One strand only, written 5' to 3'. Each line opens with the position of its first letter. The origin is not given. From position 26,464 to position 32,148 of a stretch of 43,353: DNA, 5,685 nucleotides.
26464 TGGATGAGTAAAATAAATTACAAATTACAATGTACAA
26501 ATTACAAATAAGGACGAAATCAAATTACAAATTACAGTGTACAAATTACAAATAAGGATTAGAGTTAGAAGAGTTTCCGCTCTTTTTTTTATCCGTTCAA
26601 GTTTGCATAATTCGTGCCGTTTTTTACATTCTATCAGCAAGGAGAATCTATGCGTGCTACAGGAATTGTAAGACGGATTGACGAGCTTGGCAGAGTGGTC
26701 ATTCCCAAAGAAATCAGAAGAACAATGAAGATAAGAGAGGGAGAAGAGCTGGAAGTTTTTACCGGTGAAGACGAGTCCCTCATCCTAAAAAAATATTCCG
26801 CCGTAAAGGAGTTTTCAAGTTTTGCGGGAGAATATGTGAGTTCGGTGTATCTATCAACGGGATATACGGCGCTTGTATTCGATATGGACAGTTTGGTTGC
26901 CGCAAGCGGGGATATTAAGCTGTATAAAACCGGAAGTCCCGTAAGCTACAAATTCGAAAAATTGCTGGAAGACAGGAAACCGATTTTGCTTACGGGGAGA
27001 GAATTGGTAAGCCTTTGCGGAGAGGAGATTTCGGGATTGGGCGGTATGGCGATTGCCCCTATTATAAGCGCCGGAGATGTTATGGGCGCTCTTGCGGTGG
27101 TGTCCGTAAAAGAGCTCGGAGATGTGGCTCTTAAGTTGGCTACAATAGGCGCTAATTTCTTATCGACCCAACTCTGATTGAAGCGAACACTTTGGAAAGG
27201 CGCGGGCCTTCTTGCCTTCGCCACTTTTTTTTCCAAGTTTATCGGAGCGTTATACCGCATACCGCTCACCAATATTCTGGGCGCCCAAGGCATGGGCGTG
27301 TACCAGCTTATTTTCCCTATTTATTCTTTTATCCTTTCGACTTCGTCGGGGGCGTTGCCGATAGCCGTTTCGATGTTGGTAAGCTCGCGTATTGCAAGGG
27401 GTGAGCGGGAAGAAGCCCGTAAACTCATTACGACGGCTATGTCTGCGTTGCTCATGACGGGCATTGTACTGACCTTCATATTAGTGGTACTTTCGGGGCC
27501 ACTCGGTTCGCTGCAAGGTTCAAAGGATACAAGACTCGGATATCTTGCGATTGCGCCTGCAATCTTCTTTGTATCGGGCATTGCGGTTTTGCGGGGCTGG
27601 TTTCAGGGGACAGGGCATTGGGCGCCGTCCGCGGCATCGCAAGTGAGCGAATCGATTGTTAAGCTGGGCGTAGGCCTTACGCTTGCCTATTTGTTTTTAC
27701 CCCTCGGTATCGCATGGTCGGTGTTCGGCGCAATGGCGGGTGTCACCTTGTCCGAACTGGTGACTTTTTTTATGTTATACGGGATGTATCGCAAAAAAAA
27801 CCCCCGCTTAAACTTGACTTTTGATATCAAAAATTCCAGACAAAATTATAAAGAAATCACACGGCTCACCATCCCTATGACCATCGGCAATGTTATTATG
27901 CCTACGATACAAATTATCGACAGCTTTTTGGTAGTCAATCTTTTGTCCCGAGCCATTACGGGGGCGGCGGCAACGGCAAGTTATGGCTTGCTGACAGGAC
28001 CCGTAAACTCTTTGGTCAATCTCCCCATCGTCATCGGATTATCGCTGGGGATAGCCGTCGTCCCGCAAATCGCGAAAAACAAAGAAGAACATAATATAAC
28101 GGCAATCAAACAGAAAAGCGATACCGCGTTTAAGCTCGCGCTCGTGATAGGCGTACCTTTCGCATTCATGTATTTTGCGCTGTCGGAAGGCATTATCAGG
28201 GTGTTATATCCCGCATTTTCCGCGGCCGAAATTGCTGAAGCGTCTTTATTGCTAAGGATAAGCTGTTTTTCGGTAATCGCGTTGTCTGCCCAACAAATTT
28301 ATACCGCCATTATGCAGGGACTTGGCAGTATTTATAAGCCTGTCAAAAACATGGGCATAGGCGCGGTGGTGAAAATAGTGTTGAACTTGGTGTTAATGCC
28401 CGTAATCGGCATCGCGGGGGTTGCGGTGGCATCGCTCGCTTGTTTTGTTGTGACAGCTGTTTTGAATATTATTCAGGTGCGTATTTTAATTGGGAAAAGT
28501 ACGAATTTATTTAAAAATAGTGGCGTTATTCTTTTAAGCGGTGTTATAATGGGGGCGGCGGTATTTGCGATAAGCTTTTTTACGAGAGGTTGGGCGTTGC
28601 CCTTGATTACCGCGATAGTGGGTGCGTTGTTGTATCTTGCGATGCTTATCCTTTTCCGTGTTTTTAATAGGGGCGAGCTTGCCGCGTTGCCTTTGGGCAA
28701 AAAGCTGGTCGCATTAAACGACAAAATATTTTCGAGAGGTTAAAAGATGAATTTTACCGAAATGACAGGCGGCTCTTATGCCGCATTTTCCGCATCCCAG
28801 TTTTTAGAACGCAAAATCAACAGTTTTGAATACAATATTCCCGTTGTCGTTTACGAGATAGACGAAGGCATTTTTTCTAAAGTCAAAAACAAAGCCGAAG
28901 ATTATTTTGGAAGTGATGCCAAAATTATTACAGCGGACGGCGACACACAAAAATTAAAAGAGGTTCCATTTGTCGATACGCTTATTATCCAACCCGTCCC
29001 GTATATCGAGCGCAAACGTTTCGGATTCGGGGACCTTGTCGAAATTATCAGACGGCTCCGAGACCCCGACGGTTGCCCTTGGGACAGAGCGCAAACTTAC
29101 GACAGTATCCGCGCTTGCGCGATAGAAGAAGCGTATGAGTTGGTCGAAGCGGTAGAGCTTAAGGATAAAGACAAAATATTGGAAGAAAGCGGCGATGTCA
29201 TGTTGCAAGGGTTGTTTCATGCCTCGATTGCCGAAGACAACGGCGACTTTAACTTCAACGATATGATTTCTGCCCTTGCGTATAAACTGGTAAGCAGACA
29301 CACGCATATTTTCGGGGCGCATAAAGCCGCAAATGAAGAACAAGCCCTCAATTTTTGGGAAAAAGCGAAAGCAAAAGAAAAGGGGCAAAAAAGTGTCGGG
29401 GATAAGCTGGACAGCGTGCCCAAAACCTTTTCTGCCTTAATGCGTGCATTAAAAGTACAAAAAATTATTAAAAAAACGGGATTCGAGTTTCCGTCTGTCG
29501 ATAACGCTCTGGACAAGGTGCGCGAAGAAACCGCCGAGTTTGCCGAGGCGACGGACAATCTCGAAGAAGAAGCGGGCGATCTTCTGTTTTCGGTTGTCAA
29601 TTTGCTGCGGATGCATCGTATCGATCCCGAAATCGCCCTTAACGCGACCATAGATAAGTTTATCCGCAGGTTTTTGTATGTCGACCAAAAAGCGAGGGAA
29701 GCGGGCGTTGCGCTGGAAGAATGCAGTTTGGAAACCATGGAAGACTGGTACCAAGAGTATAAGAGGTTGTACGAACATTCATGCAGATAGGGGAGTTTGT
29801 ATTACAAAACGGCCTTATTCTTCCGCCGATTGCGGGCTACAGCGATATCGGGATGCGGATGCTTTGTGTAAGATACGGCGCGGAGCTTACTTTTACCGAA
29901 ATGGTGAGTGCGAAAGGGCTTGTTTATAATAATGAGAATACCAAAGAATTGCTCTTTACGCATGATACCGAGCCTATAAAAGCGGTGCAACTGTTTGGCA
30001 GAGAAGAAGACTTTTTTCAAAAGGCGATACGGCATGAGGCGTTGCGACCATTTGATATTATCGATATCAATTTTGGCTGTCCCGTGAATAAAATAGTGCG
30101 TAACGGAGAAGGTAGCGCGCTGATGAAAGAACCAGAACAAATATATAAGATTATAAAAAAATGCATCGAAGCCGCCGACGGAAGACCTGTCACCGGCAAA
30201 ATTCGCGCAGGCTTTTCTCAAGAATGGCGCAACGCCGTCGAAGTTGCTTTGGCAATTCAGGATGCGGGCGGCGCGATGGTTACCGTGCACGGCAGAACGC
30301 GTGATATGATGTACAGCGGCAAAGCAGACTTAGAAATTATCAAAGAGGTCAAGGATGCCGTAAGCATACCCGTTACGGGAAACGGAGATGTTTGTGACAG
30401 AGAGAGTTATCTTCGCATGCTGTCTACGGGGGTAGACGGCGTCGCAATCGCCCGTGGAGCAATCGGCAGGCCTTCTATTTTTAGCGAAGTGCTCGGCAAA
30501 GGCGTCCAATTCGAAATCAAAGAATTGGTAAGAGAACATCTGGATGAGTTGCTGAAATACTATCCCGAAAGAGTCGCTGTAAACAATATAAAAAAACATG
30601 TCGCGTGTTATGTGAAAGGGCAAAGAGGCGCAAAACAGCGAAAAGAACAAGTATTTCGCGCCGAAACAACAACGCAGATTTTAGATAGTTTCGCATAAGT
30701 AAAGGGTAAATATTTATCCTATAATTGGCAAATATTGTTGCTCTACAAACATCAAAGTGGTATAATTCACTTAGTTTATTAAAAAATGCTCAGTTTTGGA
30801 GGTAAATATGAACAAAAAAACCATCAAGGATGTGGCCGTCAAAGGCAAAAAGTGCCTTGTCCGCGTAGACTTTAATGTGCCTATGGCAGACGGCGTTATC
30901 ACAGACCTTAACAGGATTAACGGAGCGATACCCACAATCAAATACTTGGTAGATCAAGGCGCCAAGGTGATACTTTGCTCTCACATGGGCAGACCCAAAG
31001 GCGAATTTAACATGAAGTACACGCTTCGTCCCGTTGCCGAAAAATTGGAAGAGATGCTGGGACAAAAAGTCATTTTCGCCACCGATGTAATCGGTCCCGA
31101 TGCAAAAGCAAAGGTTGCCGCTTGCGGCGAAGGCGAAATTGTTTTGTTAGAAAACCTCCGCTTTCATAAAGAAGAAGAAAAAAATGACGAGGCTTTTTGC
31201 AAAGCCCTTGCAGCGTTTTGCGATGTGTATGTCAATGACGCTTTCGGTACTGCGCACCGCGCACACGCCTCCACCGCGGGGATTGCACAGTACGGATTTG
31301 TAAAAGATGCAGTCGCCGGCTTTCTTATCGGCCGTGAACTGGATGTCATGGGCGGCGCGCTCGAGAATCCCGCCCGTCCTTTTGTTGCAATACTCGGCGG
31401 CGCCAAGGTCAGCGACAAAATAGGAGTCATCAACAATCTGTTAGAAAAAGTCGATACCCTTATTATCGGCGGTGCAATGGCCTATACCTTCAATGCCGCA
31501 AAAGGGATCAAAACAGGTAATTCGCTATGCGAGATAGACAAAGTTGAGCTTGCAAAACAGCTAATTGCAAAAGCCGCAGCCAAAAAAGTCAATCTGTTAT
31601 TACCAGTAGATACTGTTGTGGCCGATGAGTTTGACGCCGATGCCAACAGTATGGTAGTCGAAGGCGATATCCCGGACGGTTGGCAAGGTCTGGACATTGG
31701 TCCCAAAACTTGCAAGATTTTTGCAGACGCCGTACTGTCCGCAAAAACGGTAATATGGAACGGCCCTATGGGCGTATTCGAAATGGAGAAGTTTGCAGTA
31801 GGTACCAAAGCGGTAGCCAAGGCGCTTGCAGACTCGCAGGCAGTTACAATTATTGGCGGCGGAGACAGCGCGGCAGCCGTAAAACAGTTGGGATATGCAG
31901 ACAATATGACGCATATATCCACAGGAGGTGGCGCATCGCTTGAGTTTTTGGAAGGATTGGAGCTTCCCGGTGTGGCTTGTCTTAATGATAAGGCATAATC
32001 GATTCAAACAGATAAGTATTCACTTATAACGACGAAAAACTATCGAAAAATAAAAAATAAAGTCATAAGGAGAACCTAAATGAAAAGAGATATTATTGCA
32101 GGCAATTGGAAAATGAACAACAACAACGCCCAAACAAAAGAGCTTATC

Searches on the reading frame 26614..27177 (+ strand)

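Call 7: search_protein_families(library=pfam, proteins=[window:26614-27177:+])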
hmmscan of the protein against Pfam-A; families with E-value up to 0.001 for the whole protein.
window:26614-27177:+ (187 aa): 2 families
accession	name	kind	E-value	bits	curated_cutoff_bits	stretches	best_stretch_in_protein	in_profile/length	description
PF15714.11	SpoVT_C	-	1.1e-21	77.7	27.5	1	66-187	1-127/128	Stage V sporulation protein T C-terminal, transcription factor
PF04014.23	MazE_antitoxin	-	1.2e-12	48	24.7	1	19-63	1-45/48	Antidote-toxin recognition MazE, bacterial antitoxin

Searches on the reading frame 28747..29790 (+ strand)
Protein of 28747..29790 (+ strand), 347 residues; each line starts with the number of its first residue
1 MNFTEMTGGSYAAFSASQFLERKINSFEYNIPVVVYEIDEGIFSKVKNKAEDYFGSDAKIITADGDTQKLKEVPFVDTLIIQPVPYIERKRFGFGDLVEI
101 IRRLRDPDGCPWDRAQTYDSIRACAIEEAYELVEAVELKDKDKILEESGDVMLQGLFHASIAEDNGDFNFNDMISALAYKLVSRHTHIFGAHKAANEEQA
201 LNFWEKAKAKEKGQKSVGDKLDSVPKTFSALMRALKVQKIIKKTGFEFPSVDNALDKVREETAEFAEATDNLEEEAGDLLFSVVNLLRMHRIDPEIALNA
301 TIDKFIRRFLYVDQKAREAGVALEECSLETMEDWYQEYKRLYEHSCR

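Call 8: search_protein_families(library=pfam, proteins=[window:28747-29790:+])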
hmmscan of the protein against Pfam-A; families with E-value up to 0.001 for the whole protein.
window:28747-29790:+ (347 aa): 2 families
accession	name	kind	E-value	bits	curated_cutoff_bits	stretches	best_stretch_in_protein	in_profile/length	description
PF03819.22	MazG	-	6.9e-29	100.4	22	2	116-189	1-74/74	MazG nucleotide pyrophosphohydrolase domain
PF01503.22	PRA-PH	-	8.3e-09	36.2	21.3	0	253-295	29-76/86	Phosphoribosyl-ATP pyrophosphohydrolase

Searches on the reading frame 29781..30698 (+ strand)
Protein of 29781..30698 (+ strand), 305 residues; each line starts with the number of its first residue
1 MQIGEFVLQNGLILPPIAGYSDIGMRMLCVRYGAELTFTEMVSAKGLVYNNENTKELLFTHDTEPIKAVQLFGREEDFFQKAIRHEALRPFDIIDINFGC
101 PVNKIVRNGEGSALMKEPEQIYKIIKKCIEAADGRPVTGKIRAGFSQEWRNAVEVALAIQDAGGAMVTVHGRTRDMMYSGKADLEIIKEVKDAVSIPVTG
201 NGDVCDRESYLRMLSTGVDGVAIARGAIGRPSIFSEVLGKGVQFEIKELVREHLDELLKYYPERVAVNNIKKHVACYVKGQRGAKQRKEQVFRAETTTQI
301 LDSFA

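Call 8: search_protein_families(library=pfam, proteins=[window:29781-30698:+])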
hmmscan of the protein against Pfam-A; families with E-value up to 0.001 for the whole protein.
window:29781-30698:+ (305 aa): 3 families
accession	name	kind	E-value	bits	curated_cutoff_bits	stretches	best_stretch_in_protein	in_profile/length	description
PF01207.24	Dus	-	3.2e-69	233.9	20.4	1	14-298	2-296/311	Dihydrouridine synthase (Dus)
PF00977.27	His_biosynth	-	0.00013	22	23.6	1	128-239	5-117/228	Histidine biosynthesis protein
PF03060.21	NMO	-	0.00089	19.2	28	0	171-224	172-222/331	Nitronate monooxygenase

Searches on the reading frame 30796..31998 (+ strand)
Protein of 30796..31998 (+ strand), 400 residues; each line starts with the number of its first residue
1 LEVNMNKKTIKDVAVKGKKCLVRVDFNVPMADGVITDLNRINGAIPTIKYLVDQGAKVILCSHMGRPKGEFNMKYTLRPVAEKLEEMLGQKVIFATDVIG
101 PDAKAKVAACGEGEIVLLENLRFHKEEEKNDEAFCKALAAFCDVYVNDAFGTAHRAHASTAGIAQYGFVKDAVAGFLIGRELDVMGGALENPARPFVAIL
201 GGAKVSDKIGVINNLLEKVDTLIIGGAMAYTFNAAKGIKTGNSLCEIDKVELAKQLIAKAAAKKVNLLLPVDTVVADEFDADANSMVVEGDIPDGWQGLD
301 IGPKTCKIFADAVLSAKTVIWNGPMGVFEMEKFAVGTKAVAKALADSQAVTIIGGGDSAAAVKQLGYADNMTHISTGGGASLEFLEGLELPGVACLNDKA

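Call 8: search_protein_families(library=pfam, proteins=[window:30796-31998:+])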
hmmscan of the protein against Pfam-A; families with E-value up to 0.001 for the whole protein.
window:30796-31998:+ (400 aa): 1 family
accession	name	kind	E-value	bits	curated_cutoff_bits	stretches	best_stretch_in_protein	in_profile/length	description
PF00162.24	PGK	-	4.4e-163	543.1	27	1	10-387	1-378/379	Phosphoglycerate kinase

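Call 18: find_encoding_contigs(protein=window:30796-31998:+, flank=2000, max_places=4)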
Protein window:30796-31998:+ (400 aa): no gene with exactly this product is on record in the collection.
